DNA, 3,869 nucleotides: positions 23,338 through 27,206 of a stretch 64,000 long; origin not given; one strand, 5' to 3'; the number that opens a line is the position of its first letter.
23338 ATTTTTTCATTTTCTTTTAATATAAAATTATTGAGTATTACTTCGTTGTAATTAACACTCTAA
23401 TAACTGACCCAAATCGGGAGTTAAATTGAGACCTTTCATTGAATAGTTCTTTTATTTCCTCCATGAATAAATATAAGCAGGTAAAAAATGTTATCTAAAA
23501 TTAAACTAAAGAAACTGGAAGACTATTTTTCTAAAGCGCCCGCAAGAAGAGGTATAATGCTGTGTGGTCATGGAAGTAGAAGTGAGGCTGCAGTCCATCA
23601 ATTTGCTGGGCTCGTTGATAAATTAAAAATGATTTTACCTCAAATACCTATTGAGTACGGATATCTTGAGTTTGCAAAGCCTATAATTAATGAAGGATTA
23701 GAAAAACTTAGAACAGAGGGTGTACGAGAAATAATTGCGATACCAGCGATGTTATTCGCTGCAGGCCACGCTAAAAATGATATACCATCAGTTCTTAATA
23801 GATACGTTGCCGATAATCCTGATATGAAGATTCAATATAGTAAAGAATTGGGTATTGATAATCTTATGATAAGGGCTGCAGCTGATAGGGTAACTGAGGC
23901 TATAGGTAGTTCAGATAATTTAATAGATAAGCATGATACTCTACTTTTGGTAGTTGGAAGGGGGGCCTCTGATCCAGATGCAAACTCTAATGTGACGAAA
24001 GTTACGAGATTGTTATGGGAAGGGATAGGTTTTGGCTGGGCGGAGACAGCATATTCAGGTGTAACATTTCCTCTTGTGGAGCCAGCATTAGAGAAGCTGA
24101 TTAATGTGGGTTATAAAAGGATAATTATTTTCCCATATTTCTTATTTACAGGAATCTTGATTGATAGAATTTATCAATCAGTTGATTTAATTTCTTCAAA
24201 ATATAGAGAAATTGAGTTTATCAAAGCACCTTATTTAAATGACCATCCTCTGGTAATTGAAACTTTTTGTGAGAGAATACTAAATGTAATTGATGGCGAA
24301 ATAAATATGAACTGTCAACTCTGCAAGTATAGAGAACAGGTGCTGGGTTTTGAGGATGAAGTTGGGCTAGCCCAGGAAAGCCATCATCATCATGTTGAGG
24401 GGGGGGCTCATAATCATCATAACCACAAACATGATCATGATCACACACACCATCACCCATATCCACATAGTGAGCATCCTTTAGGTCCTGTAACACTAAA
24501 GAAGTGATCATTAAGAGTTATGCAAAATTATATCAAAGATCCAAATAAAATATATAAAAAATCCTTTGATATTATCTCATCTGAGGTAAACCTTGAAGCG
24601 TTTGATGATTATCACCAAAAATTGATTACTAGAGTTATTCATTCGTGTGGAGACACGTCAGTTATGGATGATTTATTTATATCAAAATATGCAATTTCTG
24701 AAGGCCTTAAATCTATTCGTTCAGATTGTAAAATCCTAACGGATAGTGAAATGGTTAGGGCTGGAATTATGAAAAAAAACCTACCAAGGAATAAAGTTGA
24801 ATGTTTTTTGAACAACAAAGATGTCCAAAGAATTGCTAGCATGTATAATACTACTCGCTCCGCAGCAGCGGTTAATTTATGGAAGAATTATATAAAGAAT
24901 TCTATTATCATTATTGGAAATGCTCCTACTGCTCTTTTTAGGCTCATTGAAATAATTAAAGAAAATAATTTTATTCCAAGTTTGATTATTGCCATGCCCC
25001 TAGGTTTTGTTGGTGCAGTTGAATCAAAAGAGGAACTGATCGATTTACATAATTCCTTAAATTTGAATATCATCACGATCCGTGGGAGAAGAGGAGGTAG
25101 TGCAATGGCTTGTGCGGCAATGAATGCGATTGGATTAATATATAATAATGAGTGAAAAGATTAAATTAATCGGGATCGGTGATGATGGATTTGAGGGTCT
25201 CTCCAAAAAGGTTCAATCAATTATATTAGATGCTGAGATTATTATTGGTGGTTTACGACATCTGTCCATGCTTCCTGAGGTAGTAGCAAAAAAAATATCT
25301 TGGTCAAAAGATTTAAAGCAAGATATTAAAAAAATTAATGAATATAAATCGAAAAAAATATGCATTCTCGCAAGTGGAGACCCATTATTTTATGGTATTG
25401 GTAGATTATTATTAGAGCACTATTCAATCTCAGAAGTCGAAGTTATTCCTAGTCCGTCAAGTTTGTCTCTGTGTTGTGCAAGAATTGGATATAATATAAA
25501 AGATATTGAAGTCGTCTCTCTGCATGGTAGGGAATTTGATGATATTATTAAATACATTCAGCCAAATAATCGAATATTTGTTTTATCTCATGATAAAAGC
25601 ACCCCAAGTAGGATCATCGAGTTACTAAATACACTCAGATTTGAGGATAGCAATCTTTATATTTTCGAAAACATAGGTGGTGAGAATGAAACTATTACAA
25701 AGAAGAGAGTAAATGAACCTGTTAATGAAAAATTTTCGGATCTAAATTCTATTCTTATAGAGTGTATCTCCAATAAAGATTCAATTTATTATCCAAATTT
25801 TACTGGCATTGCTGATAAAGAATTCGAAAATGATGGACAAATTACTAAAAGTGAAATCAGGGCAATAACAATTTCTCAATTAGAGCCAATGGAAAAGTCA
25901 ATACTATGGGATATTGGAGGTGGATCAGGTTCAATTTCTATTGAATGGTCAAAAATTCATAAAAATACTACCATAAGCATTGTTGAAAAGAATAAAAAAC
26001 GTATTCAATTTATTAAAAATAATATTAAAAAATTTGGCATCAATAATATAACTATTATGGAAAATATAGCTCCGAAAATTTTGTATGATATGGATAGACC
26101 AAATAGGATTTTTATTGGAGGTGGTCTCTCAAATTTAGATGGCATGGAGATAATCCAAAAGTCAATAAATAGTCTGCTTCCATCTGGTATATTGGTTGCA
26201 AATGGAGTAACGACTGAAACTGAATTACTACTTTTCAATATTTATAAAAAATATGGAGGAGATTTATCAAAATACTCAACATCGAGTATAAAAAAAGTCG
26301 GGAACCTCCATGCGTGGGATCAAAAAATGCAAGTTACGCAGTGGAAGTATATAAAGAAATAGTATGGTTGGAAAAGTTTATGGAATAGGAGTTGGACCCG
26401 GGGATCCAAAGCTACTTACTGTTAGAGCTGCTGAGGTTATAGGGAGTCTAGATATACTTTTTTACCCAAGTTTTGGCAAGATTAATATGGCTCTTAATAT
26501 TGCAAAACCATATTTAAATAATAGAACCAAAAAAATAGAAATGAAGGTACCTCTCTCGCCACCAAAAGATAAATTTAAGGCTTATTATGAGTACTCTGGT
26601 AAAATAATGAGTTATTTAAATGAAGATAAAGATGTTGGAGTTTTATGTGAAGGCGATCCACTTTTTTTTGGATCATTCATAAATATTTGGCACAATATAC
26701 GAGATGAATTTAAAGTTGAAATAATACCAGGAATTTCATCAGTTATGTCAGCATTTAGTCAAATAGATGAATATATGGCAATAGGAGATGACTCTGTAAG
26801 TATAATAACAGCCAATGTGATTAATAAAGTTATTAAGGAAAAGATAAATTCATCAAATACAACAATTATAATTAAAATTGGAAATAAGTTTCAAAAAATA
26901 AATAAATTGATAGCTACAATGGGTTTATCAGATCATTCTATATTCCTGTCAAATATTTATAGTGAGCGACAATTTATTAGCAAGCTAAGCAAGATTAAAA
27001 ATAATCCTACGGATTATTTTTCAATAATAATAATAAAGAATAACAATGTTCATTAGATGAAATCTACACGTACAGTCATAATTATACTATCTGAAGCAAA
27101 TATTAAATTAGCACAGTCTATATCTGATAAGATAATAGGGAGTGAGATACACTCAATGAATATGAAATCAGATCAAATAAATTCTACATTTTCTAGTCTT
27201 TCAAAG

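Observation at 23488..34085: Compact, nearly complete early-cobalt-insertion corrin pathway in an AT-rich streamlined alphaproteobacterial backbone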

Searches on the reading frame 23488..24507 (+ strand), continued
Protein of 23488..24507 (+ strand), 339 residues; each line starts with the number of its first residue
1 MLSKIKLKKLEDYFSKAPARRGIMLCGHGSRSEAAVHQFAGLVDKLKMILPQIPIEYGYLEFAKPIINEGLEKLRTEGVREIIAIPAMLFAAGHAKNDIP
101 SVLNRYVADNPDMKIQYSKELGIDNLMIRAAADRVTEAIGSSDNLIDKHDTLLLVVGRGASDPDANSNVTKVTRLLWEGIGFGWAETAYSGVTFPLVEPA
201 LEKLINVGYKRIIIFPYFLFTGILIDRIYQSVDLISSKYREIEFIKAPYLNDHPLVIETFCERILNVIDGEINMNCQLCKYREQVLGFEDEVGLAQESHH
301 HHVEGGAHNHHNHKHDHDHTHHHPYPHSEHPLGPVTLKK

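Call 73: find_encoding_contigs(protein=P0170, flank=10000, max_places=1)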
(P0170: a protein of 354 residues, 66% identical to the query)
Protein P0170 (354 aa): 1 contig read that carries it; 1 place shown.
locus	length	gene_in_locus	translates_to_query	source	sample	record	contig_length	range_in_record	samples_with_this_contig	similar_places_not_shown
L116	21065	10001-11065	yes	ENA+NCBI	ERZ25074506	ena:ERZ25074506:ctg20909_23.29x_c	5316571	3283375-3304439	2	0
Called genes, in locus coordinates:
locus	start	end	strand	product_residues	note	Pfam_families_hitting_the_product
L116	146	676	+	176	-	PF02283:CobU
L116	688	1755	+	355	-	PF02492:cobW, PF07683:CobW_C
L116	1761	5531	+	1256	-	PF02514:CobN-Mg_chel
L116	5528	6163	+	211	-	PF12557:Co_AT_N (weak), PF02572:CobA_CobO_BtuR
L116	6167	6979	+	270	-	PF00561:Abhydrolase_1, PF12146:Hydrolase_4, PF12697:Abhydrolase_6 (faint)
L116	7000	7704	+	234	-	PF12796:Ank_2, PF13857:Ank_5 (faint), PF13606:Ank_3 (faint), PF24521:Ank_KRIT1 (faint), PF13637:Ank_4 (weak), PF00023:Ank (weak), PF12796:Ank_2, PF13637:Ank_4 (weak)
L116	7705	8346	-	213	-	PF04344:CheZ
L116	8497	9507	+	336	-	PF08240:ADH_N, PF00107:ADH_zinc_N, PF13602:ADH_zinc_N_2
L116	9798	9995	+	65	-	PF20506:DUF6732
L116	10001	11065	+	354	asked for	PF01903:CbiX, PF06180:CbiK (faint), PF01903:CbiX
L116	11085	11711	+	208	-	PF02570:CbiC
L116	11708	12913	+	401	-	PF00590:TP_methylase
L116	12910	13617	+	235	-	PF00590:TP_methylase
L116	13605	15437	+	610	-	PF11760:CbiG_N, PF01890:CbiG_C, PF00590:TP_methylase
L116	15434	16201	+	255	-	PF00590:TP_methylase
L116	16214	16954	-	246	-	PF02571:CbiJ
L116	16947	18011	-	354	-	PF01888:CbiD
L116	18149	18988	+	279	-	PF00590:TP_methylase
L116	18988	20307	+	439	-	PF01656:CbiA, PF13500:AAA_26, PF07685:GATase_3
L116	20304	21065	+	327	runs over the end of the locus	PF03186:CobD_Cbib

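Call 74: find_encoding_contigs(protein=P0132, flank=10000, max_places=1)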
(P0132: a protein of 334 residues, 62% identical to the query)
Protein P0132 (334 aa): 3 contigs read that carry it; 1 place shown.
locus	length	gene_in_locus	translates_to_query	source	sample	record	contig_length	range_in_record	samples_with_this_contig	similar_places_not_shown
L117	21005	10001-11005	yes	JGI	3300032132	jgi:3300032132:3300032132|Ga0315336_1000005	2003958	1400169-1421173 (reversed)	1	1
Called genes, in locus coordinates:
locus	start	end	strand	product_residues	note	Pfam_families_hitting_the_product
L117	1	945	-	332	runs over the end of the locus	PF02608:Bmp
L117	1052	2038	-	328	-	PF04198:Sugar-bind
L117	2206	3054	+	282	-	PF06707:DUF1194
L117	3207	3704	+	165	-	PF13650:Asp_protease_2, PF13975:gag-asp_proteas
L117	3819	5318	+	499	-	PF02878:PGM_PMM_I, PF02879:PGM_PMM_II, PF02880:PGM_PMM_III, PF00408:PGM_PMM_IV (weak)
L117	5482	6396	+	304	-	PF12974:Phosphonate-bd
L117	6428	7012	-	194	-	PF07811:TadE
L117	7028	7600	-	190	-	PF07811:TadE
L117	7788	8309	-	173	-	PF13629:T2SS-T3SS_pil_N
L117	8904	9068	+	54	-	PF04964:Flp_Fap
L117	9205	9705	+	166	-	PF01478:Peptidase_A24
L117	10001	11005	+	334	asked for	PF06180:CbiK (faint), PF00762:Ferrochelatase (faint), PF01903:CbiX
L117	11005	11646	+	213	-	PF02570:CbiC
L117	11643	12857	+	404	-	PF00590:TP_methylase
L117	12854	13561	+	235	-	PF00590:TP_methylase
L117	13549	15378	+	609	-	PF11760:CbiG_N, PF01890:CbiG_C, PF00590:TP_methylase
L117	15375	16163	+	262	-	PF00590:TP_methylase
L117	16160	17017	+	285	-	PF00590:TP_methylase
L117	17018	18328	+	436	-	PF01656:CbiA, PF13500:AAA_26, PF07685:GATase_3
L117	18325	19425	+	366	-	PF01888:CbiD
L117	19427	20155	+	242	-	PF02571:CbiJ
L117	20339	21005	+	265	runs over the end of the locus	PF08666:SAF (weak), PF16976:RcpC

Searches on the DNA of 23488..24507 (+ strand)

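Call 70: search_rna_families(sources=[L014, L015, L017, L019, L028, L035, L024], threshold=gathering)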
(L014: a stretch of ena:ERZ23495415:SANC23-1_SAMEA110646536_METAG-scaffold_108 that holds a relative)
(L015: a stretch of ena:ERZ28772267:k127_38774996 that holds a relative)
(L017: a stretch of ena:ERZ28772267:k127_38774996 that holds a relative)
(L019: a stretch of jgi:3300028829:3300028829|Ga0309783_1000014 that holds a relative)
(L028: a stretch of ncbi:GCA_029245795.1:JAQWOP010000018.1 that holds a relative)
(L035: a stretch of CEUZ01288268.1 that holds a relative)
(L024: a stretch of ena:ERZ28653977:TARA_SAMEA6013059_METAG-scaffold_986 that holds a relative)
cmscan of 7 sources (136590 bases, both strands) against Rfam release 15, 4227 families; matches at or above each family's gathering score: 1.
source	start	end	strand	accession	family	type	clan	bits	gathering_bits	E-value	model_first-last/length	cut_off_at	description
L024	14050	14246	+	RF00174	Cobalamin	Cis-reg; riboswitch;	CL00101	70.4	31.5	5.1e-15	1-189/189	no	Cobalamin riboswitch aptamer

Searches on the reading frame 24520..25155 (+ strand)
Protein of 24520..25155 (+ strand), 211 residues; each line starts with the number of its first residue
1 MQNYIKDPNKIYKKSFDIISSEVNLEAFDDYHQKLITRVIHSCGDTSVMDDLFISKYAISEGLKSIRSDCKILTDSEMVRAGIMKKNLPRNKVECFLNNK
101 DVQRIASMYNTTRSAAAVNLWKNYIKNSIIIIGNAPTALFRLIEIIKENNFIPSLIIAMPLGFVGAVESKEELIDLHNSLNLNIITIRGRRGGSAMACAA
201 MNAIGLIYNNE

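Call 3: search_protein_families(library=pfam, proteins=[window:24520-25155:+])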
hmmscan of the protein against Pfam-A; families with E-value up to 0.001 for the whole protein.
window:24520-25155:+ (211 aa): 1 family
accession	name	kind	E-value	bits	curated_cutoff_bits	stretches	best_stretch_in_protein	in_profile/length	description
PF02570.20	CbiC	-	5.9e-65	219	22.5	1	10-204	1-193/196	Precorrin-8X methylmutase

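Call 4: search_protein_families(library=ncbifam, proteins=[window:24520-25155:+])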
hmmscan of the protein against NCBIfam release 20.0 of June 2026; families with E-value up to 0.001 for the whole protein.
window:24520-25155:+ (211 aa): 7 families
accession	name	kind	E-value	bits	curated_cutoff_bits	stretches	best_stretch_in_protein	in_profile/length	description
NF006136.0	PRK08285.1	equivalog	1.4e-68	230.7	276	1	1-204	2-204/209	precorrin-8X methylmutase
NF004057.0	PRK05575.1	equivalog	5.7e-53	179.7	311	1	3-204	2-200/207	precorrin-8X methylmutase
NF006137.0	PRK08286.1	equivalog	2.8e-45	154.6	294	1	3-204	2-206/214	cobalt-precorrin-8 methylmutase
NF004901.0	PRK06264.1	equivalog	8.3e-44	150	261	1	9-204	11-203/212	cobalt-precorrin-8 methylmutase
NF004620.0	PRK05954.1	equivalog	8.5e-38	130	264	1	10-204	7-195/205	precorrin-8X methylmutase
NF004449.0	PRK05782.1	equivalog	1e-37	130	298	1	2-204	135-326/333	bifunctional sirohydrochlorin cobalt chelatase/precorrin-8X methylmutase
NF004619.0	PRK05953.1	equivalog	3.9e-21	75.5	278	1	14-204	9-193/208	precorrin-8X methylmutase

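Call 79: search_solved_structures(query=window:24520-25155:+, max_evalue=1e-10)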
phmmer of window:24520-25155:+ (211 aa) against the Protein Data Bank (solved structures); distinct sequences matched with E-value up to 1e-10: 10.
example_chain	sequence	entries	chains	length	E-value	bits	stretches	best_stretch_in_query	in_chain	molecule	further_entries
3e7d_A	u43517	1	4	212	1.1e-46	162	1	1-204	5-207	CobH, precorrin-8X methylmutase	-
1f2v_A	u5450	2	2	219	8.9e-43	149.3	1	3-204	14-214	PRECORRIN-8X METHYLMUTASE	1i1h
4fdv_A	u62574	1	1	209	3.2e-32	114.8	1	3-205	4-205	Precorrin-8X methylmutase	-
5n0g_A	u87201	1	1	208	3.3e-32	114.8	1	3-205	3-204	Precorrin-8X methylmutase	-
4au1_A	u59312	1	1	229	4.5e-32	114.3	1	3-205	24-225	PRECORRIN-8X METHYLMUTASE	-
2afr_A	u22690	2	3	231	1.1e-31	113.1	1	10-207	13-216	cobalamin biosynthesis precorrin isomerase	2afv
1ou0_A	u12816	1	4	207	1.4e-31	112.7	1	9-205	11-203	precorrin-8X methylmutase related protein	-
1v9c_A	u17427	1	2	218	4.4e-23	85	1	11-204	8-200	Precorrin-8x Methyl Mutase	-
8x33_A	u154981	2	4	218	5.6e-14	55.3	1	30-204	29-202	Mercuric resistance operon regulatory protein precorrin isomerase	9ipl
9ika_A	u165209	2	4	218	7.5e-14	54.9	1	24-204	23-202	Mercuric resistance operon regulatory protein precorrin isomerase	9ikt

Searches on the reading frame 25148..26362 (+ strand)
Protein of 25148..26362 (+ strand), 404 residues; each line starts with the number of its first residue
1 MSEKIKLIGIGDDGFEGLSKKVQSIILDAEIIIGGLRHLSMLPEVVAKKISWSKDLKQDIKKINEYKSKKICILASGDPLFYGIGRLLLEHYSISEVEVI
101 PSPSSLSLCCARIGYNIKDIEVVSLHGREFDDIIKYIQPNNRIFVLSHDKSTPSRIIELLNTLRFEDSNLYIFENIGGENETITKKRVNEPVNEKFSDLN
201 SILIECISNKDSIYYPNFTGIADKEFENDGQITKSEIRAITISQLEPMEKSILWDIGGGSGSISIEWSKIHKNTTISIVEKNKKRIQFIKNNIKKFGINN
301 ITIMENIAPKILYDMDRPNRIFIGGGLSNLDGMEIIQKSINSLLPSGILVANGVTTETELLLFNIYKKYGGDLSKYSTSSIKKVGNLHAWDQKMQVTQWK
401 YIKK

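Call 3: search_protein_families(library=pfam, proteins=[window:25148-26362:+])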
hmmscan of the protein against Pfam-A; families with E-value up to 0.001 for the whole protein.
window:25148-26362:+ (404 aa): 4 families
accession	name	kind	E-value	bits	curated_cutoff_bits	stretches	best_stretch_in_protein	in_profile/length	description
PF00590.25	TP_methylase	-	3.4e-18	66.8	27.8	1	5-189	2-209/212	Tetrapyrrole (Corrin/Porphyrin) Methylases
PF02527.21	GidB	-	1.2e-06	28.4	27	1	243-315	42-112/184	rRNA small subunit methyltransferase G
PF05175.20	MTS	-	0.00021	21.4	23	1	243-305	25-87/170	Methyltransferase small domain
PF02390.23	Methyltransf_4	-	0.00027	20.9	24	1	250-319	2-71/173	Putative methyltransferase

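Call 4: search_protein_families(library=ncbifam, proteins=[window:25148-26362:+])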
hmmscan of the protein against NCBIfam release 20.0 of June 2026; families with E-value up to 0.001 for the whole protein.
window:25148-26362:+ (404 aa): 23 families
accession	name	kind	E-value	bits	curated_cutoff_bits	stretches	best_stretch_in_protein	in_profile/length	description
TIGR02467.1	CbiE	equivalog_domain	9.8e-52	175.4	92.9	1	7-202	1-202/204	precorrin-6y C5,15-methyltransferase (decarboxylating) subunit CbiE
TIGR02469.1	CbiT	equivalog_domain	2.7e-31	108.4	78.3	1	231-354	1-123/124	precorrin-6Y C5,15-methyltransferase (decarboxylating) subunit CbiT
NF004456.0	PRK05787.1-4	equivalog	9.5e-29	100.7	247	1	5-204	2-197/201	cobalt-precorrin-7 (C(5))-methyltransferase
NF005640.0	PRK07402.1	equivalog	1.4e-26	93.3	219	1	219-358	11-150/200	precorrin-6Y C5,15-methyltransferase subunit CbiT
NF004454.0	PRK05787.1-1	equivalog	2.7e-26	92.4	354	1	6-204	3-197/201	cobalt-precorrin-7 (C(5))-methyltransferase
NF006138.0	PRK08287.1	equivalog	3.1e-25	89.1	210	1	232-364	14-142/189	decarboxylating cobalt-precorrin-6B (C(15))-methyltransferase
NF001556.0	PRK00377.1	equivalog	7.9e-25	87.8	238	1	219-360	8-152/198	cobalt-precorrin-6Y C(15)-methyltransferase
NF004460.0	PRK05787.2-3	equivalog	3.2e-22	79.1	291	1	5-203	2-204/207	cobalt-precorrin-7 (C(5))-methyltransferase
NF004459.0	PRK05787.2-2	equivalog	2.3e-20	73.1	298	1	4-200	3-205/210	cobalt-precorrin-7 (C(5))-methyltransferase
NF004461.0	PRK05787.2-4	equivalog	5.7e-19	68.5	187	1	7-194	3-178/191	cobalt-precorrin-7 (C(5))-methyltransferase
NF004458.0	PRK05787.2-1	equivalog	1.5e-17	63.8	324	1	26-203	21-190/195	cobalt-precorrin-7 (C(5))-methyltransferase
NF004462.0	PRK05787.2-5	equivalog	4.2e-14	52.7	360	1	4-203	21-226/228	cobalt-precorrin-7 (C(5))-methyltransferase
TIGR01466.1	cobJ_cbiH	equivalog_domain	4.8e-12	46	246.35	1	5-125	1-131/239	precorrin-3B C(17)-methyltransferase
NF004455.0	PRK05787.1-3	equivalog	2.7e-11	43.5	258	1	5-207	3-219/221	cobalt-precorrin-7 (C(5))-methyltransferase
TIGR00138.1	rsmG_gidB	equivalog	2e-07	30.8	99.5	1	246-313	41-106/183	16S rRNA (guanine(527)-N(7))-methyltransferase RsmG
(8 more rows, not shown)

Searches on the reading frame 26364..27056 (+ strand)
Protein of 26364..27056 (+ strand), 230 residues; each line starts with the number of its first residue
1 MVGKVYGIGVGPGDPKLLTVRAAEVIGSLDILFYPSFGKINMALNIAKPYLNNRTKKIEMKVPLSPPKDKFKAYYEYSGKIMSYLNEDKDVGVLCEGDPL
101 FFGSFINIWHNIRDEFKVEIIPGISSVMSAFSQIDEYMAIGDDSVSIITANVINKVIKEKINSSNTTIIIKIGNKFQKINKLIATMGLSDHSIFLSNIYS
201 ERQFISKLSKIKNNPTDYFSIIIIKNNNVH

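Call 3: search_protein_families(library=pfam, proteins=[window:26364-27056:+])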
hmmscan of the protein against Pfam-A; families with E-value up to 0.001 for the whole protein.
window:26364-27056:+ (230 aa): 1 family
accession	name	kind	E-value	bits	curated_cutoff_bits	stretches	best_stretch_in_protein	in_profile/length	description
PF00590.25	TP_methylase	-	2e-30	106.7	27.8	1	4-186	1-182/212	Tetrapyrrole (Corrin/Porphyrin) Methylases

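Call 4: search_protein_families(library=ncbifam, proteins=[window:26364-27056:+])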
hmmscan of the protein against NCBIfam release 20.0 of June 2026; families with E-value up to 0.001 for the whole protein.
window:26364-27056:+ (230 aa): 26 families (the best 25 are shown)
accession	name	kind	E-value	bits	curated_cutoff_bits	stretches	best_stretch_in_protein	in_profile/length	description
TIGR01467.1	cobI_cbiL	equivalog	1.5e-52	178.3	163.25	1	3-225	1-229/230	precorrin-2 C(20)-methyltransferase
NF004647.0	PRK05990.1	equivalog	2.6e-41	141.7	271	1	2-225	5-238/245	precorrin-2 C(20)-methyltransferase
NF004059.0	PRK05576.1-2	equivalog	3.8e-37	128.2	274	1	4-228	3-232/236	cobalt-factor II C(20)-methyltransferase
NF004061.0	PRK05576.1-4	equivalog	1.7e-33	116.2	265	1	1-227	1-232/237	cobalt-factor II C(20)-methyltransferase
NF004058.0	PRK05576.1-1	equivalog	5.8e-32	111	239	1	3-225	2-219/221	cobalt-factor II C(20)-methyltransferase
NF004614.0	PRK05948.1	equivalog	1.5e-31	109.7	251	1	2-228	5-238/242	precorrin-2 C(20)-methyltransferase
NF004062.0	PRK05576.1-5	equivalog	6.4e-29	100.9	194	1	4-226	2-217/219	cobalt-factor II C(20)-methyltransferase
NF004060.0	PRK05576.1-3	equivalog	6.8e-18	65.1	189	1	6-225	3-200/202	cobalt-factor II C(20)-methyltransferase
TIGR01465.1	cobM_cbiF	equivalog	2e-13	50.2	259.65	1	5-150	1-134/247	precorrin-4 C(11)-methyltransferase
TIGR02434.1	CobF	equivalog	3e-13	50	195.8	1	5-180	3-197/250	precorrin-6A synthase (deacetylating)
NF004063.0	PRK05576.1-6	equivalog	5.7e-13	48.7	235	1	5-132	3-127/235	cobalt-factor II C(20)-methyltransferase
TIGR01469.1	cobA_cysG_Cterm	equivalog_domain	1e-12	48.3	185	1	3-213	1-215/238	uroporphyrinogen-III C-methyltransferase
NF004790.0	PRK06136.1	subfamily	1.3e-12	47.8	198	1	1-189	2-190/250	uroporphyrinogen-III C-methyltransferase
NF004459.0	PRK05787.2-2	equivalog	1.7e-12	47.4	298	1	4-224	3-209/210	cobalt-precorrin-7 (C(5))-methyltransferase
TIGR02467.1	CbiE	equivalog_domain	1.7e-11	44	92.9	1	8-138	2-115/204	precorrin-6y C5,15-methyltransferase (decarboxylating) subunit CbiE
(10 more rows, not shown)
